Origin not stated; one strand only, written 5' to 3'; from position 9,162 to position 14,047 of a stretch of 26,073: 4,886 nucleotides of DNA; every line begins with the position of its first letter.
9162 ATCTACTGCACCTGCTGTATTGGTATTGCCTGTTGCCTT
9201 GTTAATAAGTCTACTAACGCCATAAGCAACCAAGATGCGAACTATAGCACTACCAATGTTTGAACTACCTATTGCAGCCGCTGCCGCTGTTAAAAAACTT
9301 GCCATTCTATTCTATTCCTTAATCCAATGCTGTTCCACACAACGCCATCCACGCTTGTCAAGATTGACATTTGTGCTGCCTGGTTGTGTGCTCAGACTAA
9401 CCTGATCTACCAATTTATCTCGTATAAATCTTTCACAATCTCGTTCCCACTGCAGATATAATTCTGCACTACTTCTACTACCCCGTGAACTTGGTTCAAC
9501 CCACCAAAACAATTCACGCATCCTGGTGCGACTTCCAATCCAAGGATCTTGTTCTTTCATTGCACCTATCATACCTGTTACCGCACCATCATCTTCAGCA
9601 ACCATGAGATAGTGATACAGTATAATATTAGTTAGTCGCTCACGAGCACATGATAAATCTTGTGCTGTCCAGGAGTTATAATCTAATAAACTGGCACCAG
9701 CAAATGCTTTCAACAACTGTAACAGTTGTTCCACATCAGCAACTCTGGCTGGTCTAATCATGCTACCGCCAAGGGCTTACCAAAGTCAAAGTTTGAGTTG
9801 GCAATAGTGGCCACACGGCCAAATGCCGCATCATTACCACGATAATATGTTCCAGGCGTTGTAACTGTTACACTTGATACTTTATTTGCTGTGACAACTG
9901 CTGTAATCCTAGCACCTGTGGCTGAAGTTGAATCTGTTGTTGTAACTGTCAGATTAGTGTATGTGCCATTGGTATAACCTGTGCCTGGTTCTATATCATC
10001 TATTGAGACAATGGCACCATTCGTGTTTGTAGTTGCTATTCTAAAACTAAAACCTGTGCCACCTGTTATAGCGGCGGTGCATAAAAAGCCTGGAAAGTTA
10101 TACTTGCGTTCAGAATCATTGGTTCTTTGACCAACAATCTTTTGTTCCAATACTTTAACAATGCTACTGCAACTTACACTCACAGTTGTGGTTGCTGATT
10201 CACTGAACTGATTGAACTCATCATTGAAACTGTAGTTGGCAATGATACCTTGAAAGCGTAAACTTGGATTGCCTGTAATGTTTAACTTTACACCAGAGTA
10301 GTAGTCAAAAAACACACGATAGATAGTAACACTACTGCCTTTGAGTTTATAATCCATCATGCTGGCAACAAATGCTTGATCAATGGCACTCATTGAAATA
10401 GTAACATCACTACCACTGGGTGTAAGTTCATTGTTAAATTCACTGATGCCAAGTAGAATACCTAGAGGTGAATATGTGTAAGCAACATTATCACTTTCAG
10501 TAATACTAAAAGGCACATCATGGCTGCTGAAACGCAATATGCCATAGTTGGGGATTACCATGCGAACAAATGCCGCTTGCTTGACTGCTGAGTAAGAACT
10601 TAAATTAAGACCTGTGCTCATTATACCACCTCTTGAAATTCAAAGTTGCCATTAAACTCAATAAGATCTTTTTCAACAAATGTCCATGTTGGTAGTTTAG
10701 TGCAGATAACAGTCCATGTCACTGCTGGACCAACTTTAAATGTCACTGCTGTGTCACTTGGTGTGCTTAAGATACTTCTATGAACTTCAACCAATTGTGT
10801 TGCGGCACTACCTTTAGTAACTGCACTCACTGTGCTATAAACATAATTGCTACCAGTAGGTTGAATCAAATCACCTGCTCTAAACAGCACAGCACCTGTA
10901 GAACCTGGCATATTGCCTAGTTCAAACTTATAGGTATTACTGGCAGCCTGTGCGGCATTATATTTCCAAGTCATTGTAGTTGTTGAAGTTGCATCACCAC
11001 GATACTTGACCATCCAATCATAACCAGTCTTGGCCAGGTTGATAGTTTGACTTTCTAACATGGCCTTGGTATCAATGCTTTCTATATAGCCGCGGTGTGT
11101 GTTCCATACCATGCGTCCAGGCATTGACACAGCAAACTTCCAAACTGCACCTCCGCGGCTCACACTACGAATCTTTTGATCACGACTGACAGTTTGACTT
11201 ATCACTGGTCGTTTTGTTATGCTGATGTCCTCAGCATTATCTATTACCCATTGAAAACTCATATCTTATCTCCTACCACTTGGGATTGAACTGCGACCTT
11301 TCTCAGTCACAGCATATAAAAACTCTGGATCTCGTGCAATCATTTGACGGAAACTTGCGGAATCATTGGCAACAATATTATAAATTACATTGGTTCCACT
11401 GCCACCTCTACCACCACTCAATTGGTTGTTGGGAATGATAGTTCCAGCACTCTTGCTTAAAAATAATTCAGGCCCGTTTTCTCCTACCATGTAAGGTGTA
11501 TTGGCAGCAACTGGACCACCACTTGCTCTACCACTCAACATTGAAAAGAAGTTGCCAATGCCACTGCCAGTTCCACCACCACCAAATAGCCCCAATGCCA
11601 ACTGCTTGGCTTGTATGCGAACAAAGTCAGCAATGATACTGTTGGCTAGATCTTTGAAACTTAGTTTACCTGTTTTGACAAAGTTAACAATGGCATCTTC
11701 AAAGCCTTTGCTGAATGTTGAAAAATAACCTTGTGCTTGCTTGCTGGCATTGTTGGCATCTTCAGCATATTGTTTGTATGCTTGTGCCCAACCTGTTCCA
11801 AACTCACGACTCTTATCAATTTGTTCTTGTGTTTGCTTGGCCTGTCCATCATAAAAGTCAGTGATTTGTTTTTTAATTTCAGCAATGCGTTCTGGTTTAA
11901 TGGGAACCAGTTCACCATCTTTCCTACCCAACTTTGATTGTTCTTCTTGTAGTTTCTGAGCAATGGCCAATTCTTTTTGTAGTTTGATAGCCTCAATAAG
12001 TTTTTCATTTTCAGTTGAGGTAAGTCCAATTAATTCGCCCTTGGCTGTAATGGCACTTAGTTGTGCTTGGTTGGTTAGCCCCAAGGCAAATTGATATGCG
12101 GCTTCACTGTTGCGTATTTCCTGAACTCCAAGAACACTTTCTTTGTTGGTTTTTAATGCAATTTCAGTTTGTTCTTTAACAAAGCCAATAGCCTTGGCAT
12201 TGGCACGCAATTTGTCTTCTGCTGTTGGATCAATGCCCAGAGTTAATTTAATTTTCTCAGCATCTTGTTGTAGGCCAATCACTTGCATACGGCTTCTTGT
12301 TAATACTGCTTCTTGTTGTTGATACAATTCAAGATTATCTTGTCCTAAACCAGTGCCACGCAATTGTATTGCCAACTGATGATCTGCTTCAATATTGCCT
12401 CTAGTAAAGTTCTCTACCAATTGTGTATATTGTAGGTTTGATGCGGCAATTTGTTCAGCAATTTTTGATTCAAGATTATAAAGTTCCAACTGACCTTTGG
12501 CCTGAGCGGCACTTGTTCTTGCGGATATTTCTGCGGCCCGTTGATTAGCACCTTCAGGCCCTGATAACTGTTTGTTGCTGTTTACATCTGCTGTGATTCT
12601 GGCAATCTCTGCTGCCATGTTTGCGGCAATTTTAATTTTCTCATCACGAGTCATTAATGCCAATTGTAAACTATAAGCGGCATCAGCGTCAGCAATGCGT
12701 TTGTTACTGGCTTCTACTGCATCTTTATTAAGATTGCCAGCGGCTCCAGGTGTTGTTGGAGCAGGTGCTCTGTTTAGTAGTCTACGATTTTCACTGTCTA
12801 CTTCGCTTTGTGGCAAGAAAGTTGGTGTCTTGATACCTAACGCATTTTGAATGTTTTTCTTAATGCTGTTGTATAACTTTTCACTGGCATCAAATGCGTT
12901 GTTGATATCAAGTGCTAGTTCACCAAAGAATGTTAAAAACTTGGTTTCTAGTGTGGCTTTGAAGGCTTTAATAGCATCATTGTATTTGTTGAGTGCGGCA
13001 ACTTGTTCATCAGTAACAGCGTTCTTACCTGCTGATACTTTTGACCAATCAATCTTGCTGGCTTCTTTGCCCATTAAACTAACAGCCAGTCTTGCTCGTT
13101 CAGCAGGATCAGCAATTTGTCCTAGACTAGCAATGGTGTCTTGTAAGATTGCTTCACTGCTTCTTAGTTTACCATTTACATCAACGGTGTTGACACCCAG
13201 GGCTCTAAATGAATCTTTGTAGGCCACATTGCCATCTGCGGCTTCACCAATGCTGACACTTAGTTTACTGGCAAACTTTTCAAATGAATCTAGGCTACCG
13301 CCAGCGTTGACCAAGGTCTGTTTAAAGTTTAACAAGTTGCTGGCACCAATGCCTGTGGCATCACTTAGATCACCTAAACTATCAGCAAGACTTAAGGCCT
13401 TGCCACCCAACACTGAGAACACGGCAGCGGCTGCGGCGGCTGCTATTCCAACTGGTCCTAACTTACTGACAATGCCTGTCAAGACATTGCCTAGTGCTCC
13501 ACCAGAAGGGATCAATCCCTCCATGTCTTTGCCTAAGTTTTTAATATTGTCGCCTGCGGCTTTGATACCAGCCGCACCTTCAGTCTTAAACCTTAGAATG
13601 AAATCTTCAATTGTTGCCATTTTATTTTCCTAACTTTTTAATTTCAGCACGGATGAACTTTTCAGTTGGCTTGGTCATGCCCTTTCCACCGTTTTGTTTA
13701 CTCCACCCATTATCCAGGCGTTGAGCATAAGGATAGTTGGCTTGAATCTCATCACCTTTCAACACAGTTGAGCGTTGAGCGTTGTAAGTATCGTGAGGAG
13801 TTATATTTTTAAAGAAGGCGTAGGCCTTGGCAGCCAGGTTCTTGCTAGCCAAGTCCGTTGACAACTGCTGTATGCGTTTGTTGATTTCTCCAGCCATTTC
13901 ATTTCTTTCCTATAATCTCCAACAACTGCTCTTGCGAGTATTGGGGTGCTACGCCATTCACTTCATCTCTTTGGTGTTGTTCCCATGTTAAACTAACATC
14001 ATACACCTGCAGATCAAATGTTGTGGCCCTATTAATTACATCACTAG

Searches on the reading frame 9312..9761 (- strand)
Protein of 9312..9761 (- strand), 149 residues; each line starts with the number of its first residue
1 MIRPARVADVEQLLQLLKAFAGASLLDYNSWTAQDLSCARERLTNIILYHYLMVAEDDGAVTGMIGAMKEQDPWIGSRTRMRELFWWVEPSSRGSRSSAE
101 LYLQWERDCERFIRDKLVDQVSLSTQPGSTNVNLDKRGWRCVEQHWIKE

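Call 18: search_protein_families(library=phrogs, proteins=[window:9312-9761:-], max_evalue=0.01)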
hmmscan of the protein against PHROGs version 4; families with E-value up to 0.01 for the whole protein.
window:9312-9761:- (149 aa): 1 family
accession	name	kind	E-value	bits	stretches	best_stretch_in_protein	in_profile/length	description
phrog_1249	-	other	1.4e-11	45.4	1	1-106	9-115/180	acetyltransferase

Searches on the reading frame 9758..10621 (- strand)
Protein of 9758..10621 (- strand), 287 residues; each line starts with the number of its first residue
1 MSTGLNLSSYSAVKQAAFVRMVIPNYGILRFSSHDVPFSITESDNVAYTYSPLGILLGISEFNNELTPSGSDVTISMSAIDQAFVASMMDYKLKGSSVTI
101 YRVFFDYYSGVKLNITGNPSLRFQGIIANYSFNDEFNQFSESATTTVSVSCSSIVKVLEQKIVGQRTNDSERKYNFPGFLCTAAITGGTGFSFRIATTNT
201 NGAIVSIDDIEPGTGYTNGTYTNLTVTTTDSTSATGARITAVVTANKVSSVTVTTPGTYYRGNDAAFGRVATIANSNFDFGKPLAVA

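Call 18: search_protein_families(library=phrogs, proteins=[window:9758-10621:-], max_evalue=0.01)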
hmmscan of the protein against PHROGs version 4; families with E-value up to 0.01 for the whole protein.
window:9758-10621:- (287 aa): 1 family
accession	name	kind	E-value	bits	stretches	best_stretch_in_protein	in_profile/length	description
phrog_2048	-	tail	4.2e-14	53.4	1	47-169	219-333/390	tail protein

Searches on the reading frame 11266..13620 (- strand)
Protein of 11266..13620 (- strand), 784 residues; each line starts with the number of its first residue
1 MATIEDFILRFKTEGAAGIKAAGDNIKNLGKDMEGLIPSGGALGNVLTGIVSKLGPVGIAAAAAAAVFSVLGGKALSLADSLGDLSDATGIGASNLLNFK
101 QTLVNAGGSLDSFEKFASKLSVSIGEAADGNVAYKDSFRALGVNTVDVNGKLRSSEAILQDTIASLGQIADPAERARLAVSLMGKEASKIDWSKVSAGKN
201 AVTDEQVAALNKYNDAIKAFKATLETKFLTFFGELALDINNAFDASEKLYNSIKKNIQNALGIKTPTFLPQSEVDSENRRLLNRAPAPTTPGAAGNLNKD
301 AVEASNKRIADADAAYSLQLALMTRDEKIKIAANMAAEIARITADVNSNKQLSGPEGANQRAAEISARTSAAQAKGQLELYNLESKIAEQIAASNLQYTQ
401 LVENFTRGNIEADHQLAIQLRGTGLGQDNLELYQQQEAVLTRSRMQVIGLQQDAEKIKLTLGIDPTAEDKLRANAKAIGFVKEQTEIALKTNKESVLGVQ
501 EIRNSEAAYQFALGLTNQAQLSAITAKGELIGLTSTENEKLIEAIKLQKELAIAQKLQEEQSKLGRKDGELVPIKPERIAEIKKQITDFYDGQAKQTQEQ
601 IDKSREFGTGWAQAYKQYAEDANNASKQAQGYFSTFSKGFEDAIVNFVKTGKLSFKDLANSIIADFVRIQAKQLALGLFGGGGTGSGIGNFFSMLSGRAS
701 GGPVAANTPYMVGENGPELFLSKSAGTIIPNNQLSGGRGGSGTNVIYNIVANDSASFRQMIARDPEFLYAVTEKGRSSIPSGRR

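Call 18: search_protein_families(library=phrogs, proteins=[window:11266-13620:-], max_evalue=0.01)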
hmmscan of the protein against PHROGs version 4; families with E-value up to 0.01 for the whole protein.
window:11266-13620:- (784 aa): 16 families
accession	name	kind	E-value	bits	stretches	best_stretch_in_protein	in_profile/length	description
phrog_24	-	tail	2.9e-15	56.5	1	301-710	605-944/1151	tail length tape measure protein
phrog_339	-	tail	3.7e-15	56.3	1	107-702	450-994/1123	tail length tape measure protein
phrog_30701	-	unknown function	1.5e-14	55.2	1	640-763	47-173/188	-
phrog_16384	-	unknown function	7.4e-13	49.6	1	577-699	188-312/463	-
phrog_33680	-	unknown function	8.1e-13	48.3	2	78-200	319-440/726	-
phrog_1716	-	tail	2.6e-12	47.1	1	302-701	515-806/943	tail length tape measure protein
phrog_12506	-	tail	6.1e-12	46.5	1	3-187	5-167/218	tail length tape measure protein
phrog_8462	-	tail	2.2e-11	44.2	2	58-187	55-183/672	tail length tape measure protein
phrog_13338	-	unknown function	4.9e-11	42.6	1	42-187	29-172/903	-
phrog_20862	-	unknown function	1.5e-09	37.7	1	595-711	488-603/698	-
phrog_8892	-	tail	1.6e-09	38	1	298-752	267-702/752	tail length tape measure protein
phrog_6747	-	tail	1.4e-08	35.3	1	594-702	169-276/390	tail length tape measure protein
phrog_10574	-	tail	6.1e-08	32.9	1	317-755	288-603/640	tail length tape measure protein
phrog_13769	-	unknown function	1.8e-07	30.8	1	620-692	393-463/612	-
phrog_33360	-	tail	4e-07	29.3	1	111-245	438-574/1239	tail length tape measure protein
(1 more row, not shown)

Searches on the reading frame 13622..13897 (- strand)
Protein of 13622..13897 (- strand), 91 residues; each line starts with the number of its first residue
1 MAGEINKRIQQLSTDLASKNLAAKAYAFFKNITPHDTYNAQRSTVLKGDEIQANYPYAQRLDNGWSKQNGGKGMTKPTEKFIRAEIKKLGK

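Call 19: search_protein_families(library=phrogs, proteins=[window:13622-13897:-], max_evalue=0.01)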
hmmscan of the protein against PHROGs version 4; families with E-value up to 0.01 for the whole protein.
window:13622-13897:- (91 aa): 1 family
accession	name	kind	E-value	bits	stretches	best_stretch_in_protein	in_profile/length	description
phrog_169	-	connector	0.0014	19.6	1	51-69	218-236/275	tail completion or Neck1 protein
